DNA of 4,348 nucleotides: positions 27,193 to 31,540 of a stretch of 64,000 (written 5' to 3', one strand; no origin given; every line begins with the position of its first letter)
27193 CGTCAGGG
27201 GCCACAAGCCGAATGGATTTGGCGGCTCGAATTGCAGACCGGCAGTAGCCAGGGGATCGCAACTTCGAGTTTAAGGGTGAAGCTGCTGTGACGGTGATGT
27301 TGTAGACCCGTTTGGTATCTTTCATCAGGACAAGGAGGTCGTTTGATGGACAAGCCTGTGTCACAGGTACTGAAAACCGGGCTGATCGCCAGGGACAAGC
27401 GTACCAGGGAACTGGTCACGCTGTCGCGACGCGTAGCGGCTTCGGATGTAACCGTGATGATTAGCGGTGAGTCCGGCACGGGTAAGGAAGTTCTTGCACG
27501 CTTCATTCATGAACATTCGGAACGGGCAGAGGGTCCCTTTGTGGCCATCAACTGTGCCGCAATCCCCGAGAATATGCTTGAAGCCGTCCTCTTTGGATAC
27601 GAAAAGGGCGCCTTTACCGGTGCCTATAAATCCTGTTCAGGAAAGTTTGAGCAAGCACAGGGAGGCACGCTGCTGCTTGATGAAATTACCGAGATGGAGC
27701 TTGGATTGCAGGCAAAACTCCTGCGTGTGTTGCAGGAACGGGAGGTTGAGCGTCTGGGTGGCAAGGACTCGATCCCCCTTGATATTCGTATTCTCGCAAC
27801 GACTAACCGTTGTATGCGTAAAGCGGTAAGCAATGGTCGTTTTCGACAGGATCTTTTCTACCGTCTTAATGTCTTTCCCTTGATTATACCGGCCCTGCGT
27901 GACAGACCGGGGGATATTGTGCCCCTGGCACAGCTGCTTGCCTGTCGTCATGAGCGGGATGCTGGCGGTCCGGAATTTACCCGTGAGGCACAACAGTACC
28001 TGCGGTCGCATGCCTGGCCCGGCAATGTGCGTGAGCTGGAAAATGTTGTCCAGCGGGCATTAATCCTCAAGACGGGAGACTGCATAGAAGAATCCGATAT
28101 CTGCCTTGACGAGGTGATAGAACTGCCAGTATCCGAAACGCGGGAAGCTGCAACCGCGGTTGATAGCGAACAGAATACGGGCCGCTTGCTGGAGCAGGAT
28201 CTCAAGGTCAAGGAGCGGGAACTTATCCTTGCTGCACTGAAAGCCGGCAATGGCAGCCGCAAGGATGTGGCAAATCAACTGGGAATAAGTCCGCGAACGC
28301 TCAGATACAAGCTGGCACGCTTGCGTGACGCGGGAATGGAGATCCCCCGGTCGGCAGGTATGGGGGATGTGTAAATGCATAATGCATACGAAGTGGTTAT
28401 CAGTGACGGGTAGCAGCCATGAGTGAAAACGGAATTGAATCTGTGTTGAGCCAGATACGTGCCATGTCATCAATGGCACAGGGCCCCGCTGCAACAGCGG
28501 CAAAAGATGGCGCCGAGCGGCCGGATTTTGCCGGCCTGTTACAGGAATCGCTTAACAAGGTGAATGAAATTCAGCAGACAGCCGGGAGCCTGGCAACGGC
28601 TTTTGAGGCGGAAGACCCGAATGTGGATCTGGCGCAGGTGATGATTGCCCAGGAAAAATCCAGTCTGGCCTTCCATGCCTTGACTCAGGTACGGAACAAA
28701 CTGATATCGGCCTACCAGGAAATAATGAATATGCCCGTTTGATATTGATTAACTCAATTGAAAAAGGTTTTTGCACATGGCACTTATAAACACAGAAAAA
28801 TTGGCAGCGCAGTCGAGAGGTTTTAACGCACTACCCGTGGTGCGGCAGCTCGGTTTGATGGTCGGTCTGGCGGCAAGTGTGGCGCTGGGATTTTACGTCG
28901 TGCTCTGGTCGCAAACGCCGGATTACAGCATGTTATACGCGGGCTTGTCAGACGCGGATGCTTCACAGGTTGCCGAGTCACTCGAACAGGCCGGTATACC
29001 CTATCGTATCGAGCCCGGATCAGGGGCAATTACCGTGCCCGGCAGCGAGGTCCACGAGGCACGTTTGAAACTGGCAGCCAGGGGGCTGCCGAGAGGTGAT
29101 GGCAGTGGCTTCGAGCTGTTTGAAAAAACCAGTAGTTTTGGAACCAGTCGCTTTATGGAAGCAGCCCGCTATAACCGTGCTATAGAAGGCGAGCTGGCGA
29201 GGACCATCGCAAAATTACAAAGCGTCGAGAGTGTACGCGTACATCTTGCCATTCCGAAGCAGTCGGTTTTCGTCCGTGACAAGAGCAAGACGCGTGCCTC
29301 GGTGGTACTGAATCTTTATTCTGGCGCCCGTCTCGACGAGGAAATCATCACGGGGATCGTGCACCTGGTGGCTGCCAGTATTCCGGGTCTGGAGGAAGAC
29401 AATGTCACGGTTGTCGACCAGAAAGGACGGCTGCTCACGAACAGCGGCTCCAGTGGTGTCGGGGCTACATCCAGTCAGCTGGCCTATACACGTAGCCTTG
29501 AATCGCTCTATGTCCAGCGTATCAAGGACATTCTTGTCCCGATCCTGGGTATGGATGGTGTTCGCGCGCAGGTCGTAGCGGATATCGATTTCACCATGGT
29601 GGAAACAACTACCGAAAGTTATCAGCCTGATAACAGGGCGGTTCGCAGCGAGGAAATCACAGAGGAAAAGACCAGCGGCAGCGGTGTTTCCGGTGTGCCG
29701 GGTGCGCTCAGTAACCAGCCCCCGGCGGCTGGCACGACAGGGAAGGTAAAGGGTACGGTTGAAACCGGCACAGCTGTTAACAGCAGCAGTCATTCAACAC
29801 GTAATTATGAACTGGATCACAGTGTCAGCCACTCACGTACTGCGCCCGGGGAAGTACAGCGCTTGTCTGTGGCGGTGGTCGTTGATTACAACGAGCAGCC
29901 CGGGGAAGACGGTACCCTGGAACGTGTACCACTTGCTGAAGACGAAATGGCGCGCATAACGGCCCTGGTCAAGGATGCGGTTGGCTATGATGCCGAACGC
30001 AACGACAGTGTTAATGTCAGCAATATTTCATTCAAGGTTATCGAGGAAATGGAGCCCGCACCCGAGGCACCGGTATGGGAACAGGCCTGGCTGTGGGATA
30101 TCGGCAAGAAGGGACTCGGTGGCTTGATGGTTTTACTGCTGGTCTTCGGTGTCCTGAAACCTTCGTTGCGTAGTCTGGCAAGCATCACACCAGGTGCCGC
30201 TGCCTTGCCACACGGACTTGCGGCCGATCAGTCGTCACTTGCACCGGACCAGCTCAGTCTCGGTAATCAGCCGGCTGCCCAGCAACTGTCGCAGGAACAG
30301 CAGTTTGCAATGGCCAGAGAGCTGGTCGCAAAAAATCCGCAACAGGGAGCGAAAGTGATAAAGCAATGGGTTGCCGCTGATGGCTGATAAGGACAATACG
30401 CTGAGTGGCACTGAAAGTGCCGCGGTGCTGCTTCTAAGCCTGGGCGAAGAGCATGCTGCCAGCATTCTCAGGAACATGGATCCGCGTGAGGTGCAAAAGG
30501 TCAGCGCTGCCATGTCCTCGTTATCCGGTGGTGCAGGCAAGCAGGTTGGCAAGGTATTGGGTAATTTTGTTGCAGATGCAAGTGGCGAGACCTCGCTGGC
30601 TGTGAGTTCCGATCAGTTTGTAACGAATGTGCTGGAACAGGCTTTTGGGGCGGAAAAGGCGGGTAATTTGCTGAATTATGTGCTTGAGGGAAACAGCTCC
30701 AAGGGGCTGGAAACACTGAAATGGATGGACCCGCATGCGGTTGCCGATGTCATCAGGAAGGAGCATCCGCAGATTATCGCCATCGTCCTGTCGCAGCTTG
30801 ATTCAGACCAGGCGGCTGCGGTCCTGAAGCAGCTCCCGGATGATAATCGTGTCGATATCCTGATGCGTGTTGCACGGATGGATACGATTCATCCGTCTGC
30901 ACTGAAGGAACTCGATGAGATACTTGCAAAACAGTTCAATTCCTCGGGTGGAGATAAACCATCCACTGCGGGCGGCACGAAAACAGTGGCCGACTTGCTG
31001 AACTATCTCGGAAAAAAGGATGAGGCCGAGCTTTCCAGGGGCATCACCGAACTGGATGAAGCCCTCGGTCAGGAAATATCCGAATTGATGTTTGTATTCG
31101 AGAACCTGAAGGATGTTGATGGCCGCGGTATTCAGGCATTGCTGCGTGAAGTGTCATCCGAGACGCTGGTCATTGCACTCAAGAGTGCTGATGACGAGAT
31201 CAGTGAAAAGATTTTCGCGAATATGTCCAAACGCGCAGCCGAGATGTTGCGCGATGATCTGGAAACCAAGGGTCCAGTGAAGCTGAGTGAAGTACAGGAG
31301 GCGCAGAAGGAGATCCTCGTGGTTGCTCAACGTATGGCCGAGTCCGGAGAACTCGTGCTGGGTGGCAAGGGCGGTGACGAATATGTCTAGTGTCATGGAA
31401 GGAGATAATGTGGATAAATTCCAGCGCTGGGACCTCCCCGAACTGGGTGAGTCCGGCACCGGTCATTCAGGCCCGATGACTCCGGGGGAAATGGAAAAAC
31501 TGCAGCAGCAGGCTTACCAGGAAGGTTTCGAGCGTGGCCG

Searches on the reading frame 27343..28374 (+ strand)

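Call 20: search_protein_families(library=pfam, proteins=[window:27343-28374:+], max_evalue=0.00001)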
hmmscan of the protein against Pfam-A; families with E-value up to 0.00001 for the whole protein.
window:27343-28374:+ (343 aa): 6 families
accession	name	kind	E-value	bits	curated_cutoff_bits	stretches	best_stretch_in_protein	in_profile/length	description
PF00158.32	Sigma54_activat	-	1e-68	230.7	20.2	1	14-180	1-167/168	Sigma-54 interaction domain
PF25601.1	AAA_lid_14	-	4.9e-17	62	27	1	186-254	1-71/87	AAA+ ATPase lid domain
PF14532.12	Sigma54_activ_2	-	1.9e-16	61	25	1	30-185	16-138/138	Sigma-54 interaction domain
PF02954.25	HTH_8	-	4.7e-12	45.9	22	1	291-326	6-41/42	Bacterial regulatory protein, Fis family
PF07728.20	AAA_5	-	1.9e-07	31.6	22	1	38-158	2-125/139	AAA domain (dynein-related subfamily)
PF13191.12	AAA_16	-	7.6e-06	26.9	32.6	0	14-79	2-64/167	AAA ATPase domain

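Call 83: search_protein_families(library=ncbifam, proteins=[window:27343-28374:+], max_evalue=0.00001)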
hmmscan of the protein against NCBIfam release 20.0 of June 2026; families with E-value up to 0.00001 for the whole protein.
window:27343-28374:+ (343 aa): 25 families
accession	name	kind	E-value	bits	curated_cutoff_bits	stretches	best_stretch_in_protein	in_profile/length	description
NF050807.1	TransRegFlbDCaul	equivalog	1.2e-112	377.1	750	1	12-337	118-448/454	sigma-54-dependent transcriptional regulator FlbD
TIGR01817.1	nifA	equivalog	3.1e-98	329.8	528.85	1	11-327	195-527/534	nif-specific transcriptional activator NifA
TIGR02915.1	PEP_resp_reg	equivalog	4.3e-98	329.1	502.6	1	9-322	136-437/445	PEP-CTERM-box response regulator transcription factor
NF008469.0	PRK11361.1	equivalog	2.6e-96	323.1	714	1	19-325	150-452/461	acetoacetate metabolism transcriptional regulator AtoC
NF041552.1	TF_PrdR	equivalog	5.8e-92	308.9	795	1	14-325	269-574/577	sigma-54 dependent transcriptional regulator PrdR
NF003451.0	PRK05022.1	equivalog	7.5e-91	305.4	476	1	12-321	190-502/512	nitric oxide reductase transcriptional regulator NorR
TIGR01818.1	ntrC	equivalog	2.2e-89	300.4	558.6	1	16-325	138-461/463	nitrogen regulation protein NR(I)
NF038308.1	RNA_repair_RtcR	equivalog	2.8e-85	287.2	650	1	7-321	175-505/530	RNA repair transcriptional activator RtcR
TIGR02329.1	propionate_PrpR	equivalog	2.6e-84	283.7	499.2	1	21-324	221-524/526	propionate catabolism operon regulatory protein PrpR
NF049963.1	RespRegFlgRCampy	domain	3.9e-81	273.1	750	1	21-262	143-386/429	fla regulon two-component system response regulator FlgR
NF041906.1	V4R_TF_MobR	exception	1.1e-78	265.1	999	1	21-325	241-542/544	phenol degradation transcriptional regulator MobR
NF007689.0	PRK10365.1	equivalog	1.2e-78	264.9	760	1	5-326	132-441/441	sigma-54-dependent response regulator transcription factor ZraR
NF011958.0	PRK15429.1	equivalog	1.2e-73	248.9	830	1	15-327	382-684/692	formate hydrogenlyase transcriptional activator FlhA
NF041946.1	LuxO_transreg_Vib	equivalog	2.1e-73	247.7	800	1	14-327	135-460/463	quorum-sensing sigma-54 dependent transcriptional regulator LuxO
TIGR02974.1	phageshock_pspF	equivalog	4.5e-73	246.4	443.55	1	27-324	14-333/336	phage shock protein operon transcriptional activator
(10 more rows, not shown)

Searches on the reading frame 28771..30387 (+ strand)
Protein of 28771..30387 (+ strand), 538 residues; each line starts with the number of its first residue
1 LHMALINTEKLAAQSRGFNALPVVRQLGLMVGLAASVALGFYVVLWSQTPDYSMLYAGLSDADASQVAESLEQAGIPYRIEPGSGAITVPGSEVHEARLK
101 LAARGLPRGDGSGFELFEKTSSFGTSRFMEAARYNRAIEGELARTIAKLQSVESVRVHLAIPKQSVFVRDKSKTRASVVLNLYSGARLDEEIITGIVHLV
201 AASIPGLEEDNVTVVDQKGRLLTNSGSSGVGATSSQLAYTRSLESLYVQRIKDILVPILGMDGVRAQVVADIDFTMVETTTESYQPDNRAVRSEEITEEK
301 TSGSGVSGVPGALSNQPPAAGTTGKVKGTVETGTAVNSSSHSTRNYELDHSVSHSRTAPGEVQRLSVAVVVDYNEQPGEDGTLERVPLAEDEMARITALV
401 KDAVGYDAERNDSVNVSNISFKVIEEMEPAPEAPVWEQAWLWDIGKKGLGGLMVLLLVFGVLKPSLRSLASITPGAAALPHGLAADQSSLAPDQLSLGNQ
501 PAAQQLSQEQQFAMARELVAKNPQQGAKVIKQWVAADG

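Call 61: search_protein_families(library=pfam, proteins=[window:28771-30387:+], max_evalue=1e-8)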
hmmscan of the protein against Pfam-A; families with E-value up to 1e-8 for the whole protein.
window:28771-30387:+ (538 aa): 2 families
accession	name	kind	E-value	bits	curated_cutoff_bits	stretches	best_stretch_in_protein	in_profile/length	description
PF01514.23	YscJ_FliF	-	1.9e-67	227.1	24.4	1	48-223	2-178/179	Secretory protein of YscJ/FliF family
PF08345.17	YscJ_FliF_C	-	2.4e-46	158.3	23.8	1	255-421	1-147/147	Flagellar M-ring protein C-terminal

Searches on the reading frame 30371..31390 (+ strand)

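Call 61: search_protein_families(library=pfam, proteins=[window:30371-31390:+], max_evalue=1e-8)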
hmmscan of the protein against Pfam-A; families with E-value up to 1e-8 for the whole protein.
window:30371-31390:+ (339 aa): 4 families
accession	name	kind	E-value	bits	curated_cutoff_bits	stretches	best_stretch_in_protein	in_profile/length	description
PF01706.21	FliG_C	-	1.2e-41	141.8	23.3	1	225-330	3-108/108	FliG C-terminal domain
PF14842.11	FliG_N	-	3.1e-35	121.4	25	1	11-111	2-102/104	FliG N-terminal domain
PF14841.11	FliG_M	-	6.5e-33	113.2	25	1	121-193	1-73/76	FliG middle domain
PF03448.22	MgtE_N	-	5.9e-12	46.5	25.9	0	111-167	29-85/102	MgtE intracellular N domain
